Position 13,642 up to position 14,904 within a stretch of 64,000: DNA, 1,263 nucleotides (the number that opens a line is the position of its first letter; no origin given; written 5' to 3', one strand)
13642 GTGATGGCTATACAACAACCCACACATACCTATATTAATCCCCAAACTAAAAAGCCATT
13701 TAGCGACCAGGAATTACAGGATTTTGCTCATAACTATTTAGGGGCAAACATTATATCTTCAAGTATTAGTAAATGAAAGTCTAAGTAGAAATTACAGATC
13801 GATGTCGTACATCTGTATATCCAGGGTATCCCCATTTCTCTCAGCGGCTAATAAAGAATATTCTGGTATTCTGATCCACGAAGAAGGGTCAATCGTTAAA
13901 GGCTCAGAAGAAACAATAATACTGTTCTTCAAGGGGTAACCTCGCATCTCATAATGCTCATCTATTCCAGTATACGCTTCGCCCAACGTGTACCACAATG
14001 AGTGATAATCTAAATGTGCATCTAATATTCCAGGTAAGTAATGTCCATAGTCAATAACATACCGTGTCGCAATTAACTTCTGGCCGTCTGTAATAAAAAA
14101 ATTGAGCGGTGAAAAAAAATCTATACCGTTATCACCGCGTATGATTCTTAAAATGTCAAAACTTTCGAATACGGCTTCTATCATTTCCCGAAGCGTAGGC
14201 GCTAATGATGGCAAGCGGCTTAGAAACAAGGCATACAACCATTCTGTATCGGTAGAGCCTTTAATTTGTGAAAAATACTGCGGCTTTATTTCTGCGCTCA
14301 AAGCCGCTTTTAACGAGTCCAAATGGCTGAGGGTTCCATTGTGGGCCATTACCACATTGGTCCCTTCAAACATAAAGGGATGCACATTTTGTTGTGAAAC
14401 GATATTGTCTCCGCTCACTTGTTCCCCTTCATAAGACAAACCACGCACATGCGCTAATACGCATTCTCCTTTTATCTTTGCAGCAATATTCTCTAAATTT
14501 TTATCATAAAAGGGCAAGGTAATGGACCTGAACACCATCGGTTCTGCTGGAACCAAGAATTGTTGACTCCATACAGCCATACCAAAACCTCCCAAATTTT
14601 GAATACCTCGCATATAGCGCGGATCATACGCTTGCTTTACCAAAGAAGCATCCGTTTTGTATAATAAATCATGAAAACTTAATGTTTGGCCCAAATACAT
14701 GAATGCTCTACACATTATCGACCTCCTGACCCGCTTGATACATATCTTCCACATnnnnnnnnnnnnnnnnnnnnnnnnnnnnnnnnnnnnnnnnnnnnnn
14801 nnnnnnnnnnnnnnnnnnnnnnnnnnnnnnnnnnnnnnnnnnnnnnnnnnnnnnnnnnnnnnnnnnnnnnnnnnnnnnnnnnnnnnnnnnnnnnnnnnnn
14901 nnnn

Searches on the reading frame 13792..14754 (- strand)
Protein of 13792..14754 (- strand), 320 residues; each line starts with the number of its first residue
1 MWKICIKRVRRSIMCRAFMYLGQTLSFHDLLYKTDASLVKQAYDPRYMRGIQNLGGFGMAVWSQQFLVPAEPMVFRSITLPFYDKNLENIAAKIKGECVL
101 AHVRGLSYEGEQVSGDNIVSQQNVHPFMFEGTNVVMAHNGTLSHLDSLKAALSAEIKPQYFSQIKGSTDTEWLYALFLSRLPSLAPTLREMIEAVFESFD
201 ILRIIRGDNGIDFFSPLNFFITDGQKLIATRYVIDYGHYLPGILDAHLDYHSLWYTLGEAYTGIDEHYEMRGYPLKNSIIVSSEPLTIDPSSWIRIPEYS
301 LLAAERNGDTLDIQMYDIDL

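Call 41: search_protein_families(library=pfam, proteins=[window:13792-14754:-], max_evalue=0.01)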
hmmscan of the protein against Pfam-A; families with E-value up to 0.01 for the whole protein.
window:13792-14754:- (320 aa): 2 families
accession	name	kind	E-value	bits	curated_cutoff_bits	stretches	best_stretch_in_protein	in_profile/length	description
PF13230.11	GATase_4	-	3e-10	39.9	23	1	93-232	68-187/272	Glutamine amidotransferases class-II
PF13522.11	GATase_6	-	3.8e-06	27.4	27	1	117-195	25-95/130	Glutamine amidotransferase domain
